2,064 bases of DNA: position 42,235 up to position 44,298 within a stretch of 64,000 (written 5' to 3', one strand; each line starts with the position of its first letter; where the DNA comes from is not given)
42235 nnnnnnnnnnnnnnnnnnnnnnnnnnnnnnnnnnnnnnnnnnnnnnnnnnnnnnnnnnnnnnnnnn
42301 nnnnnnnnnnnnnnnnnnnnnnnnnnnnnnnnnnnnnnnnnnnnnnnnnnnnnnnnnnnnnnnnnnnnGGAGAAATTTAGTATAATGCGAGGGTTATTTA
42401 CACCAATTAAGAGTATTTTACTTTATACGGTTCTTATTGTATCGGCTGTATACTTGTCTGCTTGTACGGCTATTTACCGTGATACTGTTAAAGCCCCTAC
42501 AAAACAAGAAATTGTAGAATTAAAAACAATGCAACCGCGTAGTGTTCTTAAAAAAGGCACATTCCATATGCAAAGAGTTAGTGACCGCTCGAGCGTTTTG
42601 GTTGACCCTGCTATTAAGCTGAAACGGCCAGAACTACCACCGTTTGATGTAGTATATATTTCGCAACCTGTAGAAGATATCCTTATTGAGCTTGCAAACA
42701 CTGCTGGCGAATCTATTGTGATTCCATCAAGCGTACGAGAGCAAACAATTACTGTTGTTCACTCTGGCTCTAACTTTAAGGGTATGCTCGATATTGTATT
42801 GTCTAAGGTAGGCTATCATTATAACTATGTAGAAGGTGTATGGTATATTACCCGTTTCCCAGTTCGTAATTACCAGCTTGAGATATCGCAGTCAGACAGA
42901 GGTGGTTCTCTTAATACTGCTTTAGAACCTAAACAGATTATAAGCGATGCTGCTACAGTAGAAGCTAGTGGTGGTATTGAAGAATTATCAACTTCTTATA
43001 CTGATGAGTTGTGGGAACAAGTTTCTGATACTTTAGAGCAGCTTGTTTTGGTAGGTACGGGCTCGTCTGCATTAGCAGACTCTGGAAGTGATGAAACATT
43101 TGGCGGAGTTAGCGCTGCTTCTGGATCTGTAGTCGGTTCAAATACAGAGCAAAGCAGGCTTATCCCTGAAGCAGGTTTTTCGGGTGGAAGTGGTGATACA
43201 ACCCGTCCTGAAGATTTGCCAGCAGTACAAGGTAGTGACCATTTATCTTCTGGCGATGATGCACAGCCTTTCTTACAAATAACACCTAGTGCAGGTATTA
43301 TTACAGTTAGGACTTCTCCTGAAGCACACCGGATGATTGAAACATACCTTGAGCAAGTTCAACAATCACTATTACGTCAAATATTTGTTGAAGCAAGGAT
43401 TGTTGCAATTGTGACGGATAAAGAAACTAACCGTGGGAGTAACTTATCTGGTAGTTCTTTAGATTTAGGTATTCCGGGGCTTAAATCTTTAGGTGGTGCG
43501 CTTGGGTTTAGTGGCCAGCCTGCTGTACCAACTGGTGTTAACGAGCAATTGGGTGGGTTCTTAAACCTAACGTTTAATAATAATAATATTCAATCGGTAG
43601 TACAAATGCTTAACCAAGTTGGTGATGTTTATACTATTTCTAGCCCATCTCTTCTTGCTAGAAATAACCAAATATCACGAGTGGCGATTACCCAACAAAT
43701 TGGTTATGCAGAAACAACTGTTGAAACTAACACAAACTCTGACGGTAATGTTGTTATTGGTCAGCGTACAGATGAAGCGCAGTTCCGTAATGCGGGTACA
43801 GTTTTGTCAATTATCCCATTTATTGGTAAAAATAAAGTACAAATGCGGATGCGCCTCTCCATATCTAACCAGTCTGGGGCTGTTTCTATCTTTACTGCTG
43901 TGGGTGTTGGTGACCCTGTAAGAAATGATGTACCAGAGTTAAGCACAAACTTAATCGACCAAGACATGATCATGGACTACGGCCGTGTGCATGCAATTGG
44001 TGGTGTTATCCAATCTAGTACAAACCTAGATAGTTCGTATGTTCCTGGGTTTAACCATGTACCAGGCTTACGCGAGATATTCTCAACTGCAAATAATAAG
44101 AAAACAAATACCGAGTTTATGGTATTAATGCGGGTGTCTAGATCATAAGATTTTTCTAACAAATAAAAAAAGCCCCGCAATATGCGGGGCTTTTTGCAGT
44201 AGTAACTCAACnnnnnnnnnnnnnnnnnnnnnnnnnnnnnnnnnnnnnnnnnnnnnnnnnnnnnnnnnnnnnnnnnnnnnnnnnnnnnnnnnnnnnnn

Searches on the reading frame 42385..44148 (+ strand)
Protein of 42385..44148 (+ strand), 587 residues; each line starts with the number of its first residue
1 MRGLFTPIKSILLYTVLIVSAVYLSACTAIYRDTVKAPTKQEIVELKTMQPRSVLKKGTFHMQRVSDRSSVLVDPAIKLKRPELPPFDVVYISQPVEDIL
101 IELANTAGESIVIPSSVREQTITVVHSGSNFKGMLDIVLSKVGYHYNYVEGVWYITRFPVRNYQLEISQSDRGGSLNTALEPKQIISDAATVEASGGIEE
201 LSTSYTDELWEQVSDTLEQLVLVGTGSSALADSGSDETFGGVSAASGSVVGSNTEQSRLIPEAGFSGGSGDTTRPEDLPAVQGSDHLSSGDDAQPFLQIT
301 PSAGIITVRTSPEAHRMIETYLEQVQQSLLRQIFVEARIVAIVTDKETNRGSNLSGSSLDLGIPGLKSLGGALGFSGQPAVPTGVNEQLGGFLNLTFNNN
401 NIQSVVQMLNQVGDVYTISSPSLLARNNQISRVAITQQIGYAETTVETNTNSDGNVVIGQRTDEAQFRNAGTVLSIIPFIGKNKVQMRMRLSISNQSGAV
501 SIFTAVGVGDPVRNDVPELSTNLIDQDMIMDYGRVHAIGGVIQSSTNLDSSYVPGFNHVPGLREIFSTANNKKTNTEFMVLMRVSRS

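Call 64: search_protein_families(library=pfam, proteins=[window:42385-44148:+], max_evalue=0.00001)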
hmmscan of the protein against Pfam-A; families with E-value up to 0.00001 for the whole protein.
window:42385-44148:+ (587 aa): 1 family
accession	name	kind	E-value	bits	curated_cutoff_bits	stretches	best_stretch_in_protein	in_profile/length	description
PF00263.26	Secretin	-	8.1e-23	81.3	27.5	1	409-583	2-164/169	Bacterial type II and III secretion system protein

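Call 65: search_protein_families(library=pfam, proteins=[window:42385-44148:+], max_evalue=0.01)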
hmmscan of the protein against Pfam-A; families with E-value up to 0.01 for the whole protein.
window:42385-44148:+ (587 aa): 1 family
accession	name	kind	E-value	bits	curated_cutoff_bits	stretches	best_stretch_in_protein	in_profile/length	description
PF00263.26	Secretin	-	8.1e-23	81.3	27.5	1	409-583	2-164/169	Bacterial type II and III secretion system protein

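Call 67: find_homologous_proteins(query=window:42385-44148:+, max_evalue=0.00001)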
Query window:42385-44148:+ (587 aa): 124 proteins with E <= 0.00001 among 8000 candidates; the best 120 are listed.
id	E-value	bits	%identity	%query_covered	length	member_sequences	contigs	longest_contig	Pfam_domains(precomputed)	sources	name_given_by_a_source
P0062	0.0e+0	1271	100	100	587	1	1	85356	PF00263.27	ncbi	-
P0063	4.1e-258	876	70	97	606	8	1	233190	PF00263.27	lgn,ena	-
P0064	2.0e-257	873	68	97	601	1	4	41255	PF00263.27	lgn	-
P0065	4.4e-239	813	63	99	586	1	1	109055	PF00263.27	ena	-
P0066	8.8e-238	808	64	99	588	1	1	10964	PF00263.27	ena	-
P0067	3.1e-236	803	63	99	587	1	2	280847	PF00263.27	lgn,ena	-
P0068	1.2e-235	801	64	100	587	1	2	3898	PF00263.27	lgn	-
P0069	2.2e-234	797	62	99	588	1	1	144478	PF00263.27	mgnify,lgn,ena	mgnify:CR=1 FL=1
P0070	5.1e-233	793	63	99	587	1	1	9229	PF00263.27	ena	-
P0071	1.9e-219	748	58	99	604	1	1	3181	PF00263.27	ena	-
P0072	1.2e-211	722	60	96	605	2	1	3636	PF00263.27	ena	-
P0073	3.4e-194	665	57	96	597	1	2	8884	PF00263.27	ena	-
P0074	8.3e-189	647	53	97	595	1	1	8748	PF00263.27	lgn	-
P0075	1.4e-172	593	50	97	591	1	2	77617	PF00263.27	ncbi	-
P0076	1.5e-172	593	50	98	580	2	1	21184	PF00263.27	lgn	-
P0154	1.2e-159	551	48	97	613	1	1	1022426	PF00263.27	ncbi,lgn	-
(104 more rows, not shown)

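Call 68: search_solved_structures(query=window:42385-44148:+, max_evalue=0.01)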
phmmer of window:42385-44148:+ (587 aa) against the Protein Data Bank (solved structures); distinct sequences matched with E-value up to 0.01: 1.
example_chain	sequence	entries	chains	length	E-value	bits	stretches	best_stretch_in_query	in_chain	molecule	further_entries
5wln_G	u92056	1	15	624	0.0003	22.8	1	282-583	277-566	Type II secretion system protein D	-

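Call 69: find_encoding_contigs(protein=P0067, flank=10000, max_places=2)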
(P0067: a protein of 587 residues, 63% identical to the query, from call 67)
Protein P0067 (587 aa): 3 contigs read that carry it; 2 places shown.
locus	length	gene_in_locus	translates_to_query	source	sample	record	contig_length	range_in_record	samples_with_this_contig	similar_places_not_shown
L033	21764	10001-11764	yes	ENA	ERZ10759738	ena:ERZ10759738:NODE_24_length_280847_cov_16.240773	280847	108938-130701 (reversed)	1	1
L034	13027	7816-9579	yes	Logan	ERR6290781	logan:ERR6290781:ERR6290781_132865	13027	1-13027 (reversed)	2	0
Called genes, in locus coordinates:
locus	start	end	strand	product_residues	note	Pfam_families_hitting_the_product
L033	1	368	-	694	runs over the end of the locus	PF00563:EAL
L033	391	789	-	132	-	-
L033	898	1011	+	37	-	-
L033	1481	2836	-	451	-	PF00072:Response_reg, PF00158:Sigma54_activat, PF14532:Sigma54_activ_2, PF00004:AAA (weak), PF07728:AAA_5 (weak), PF25601:AAA_lid_14, PF02954:HTH_8 (weak)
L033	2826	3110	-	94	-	PF01722:BolA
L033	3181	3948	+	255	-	PF03372:Exo_endo_phos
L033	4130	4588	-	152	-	PF06961:DUF1294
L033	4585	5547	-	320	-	PF02016:Peptidase_S66, PF17676:Peptidase_S66C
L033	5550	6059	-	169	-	-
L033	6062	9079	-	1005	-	PF18083:PutA_N, PF01619:Pro_dh, PF00171:Aldedh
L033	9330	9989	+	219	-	-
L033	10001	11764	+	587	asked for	PF00263:Secretin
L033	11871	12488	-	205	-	PF00163:Ribosomal_S4, PF01479:S4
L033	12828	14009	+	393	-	PF00089:Trypsin, PF13365:Trypsin_2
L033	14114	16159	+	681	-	PF00270:DEAD (faint), PF04851:ResIII, PF17757:UvrB_inter, PF27431:UvrB_3rd, PF00271:Helicase_C, PF12344:UvrB, PF02151:UVR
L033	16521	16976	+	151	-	-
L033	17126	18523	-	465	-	-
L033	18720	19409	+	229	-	PF03797:Autotransporter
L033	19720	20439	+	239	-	-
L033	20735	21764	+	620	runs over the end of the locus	PF01541:GIY-YIG, PF27096:UvrC_M, PF02151:UVR (weak), PF22920:UvrC_RNaseH, PF08459:UvrC_RNaseH_dom, PF00633:HHH (faint), PF12826:HHH_2 (weak), PF14520:HHH_5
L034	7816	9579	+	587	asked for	PF00263:Secretin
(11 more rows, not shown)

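Call 70: find_encoding_contigs(protein=P0154, flank=10000, max_places=2)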
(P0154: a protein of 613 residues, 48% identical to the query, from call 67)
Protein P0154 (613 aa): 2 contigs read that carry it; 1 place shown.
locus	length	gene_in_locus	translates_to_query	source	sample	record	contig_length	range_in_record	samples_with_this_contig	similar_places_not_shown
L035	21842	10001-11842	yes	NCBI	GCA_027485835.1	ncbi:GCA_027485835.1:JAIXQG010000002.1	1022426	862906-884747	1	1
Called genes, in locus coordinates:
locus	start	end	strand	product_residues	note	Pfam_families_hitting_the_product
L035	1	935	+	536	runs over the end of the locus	PF00999:Na_H_Exchanger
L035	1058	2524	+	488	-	PF04972:BON, PF00691:OmpA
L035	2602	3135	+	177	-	PF00717:Peptidase_S24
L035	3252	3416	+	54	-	-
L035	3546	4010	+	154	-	-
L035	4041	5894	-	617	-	PF13230:GATase_4 (faint), PF13522:GATase_6, PF13537:GATase_7, PF01380:SIS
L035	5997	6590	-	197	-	-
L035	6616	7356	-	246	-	-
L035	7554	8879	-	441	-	PF00483:NTP_transferase, PF01128:IspD (weak), PF12804:NTP_transf_3, PF25084:LbH_EIF2B (faint), PF25087:GMPPB_C, PF00132:Hexapep (weak)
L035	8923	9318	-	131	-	PF06961:DUF1294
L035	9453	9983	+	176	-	-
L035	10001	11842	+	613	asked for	PF00263:Secretin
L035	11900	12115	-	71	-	-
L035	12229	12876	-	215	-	PF00163:Ribosomal_S4, PF01479:S4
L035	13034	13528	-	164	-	-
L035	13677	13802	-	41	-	-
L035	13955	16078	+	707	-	PF04851:ResIII, PF00270:DEAD (weak), PF17757:UvrB_inter, PF27431:UvrB_3rd, PF00271:Helicase_C, PF12344:UvrB, PF02151:UVR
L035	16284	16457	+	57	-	-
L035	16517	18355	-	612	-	PF02543:Carbam_trans_N, PF16861:Carbam_trans_C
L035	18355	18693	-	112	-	-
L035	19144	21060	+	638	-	PF01541:GIY-YIG, PF27096:UvrC_M, PF02151:UVR, PF22920:UvrC_RNaseH, PF08459:UvrC_RNaseH_dom, PF12826:HHH_2, PF14520:HHH_5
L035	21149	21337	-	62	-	-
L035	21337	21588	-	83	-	-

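Call 71: search_protein_families(library=ncbifam, proteins=[window:42385-44148:+], max_evalue=0.01)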
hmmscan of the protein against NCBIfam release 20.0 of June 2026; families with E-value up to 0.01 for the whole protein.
window:42385-44148:+ (587 aa): 7 families
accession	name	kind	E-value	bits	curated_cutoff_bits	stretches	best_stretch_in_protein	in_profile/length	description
TIGR02519.1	pilus_MshL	equivalog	9.1e-34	116.8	250.2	1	299-585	3-288/290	pilus (MSHA type) biogenesis protein MshL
TIGR02517.1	type_II_gspD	equivalog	1.2e-20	73.6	351.35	1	235-583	288-586/600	type II secretion system secretin GspD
TIGR02515.1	IV_pilus_PilQ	subfamily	3.5e-15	55.9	284.35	1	307-581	147-421/428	type IV pilus secretin PilQ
TIGR02516.1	type_III_yscC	equivalog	6.4e-11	41.5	238.45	1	282-582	186-456/463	type III secretion system outer membrane ring subunit SctC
TIGR02520.1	pilus_B_mal_scr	equivalog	2.1e-08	33.2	287.65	2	298-549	240-480/513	PilN family type IVB pilus formation outer membrane protein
NF010083.0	PRK13568.1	equivalog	0.00012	21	554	1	308-581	165-411/419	DNA uptake porin HofQ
NF042912.1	Amuc_1098_fam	equivalog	0.00021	19.5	750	0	392-441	564-615/805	Amuc_1098 family type IV pilus outer membrane protein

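Call 93: search_protein_families(library=pfam, proteins=[L033:9330-9989:+, L035:9453-9983:+], max_evalue=1)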
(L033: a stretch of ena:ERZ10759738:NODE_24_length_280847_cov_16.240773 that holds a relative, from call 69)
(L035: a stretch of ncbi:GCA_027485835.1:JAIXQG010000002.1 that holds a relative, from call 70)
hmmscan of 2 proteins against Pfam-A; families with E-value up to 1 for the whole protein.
L033:9330-9989:+ (219 aa): 1 family
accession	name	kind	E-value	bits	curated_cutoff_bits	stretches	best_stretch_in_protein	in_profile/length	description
PF05954.17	Phage_GPD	-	0.023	14.3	30.1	1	134-192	84-136/305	Phage tail baseplate hub (GPD)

L035:9453-9983:+ (176 aa): 3 families
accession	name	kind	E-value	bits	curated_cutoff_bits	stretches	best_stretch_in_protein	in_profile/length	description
PF10671.14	TcpQ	-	0.0051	17.3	27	1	91-173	7-79/80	Toxin co-regulated pilus biosynthesis protein Q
PF12754.13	Get5_N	-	0.018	15.7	29.1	1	27-101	53-131/151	Get5, N-terminal domain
PF14476.11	Chloroplast_duf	-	0.05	13.1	25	1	18-102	39-122/320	Petal formation-expressed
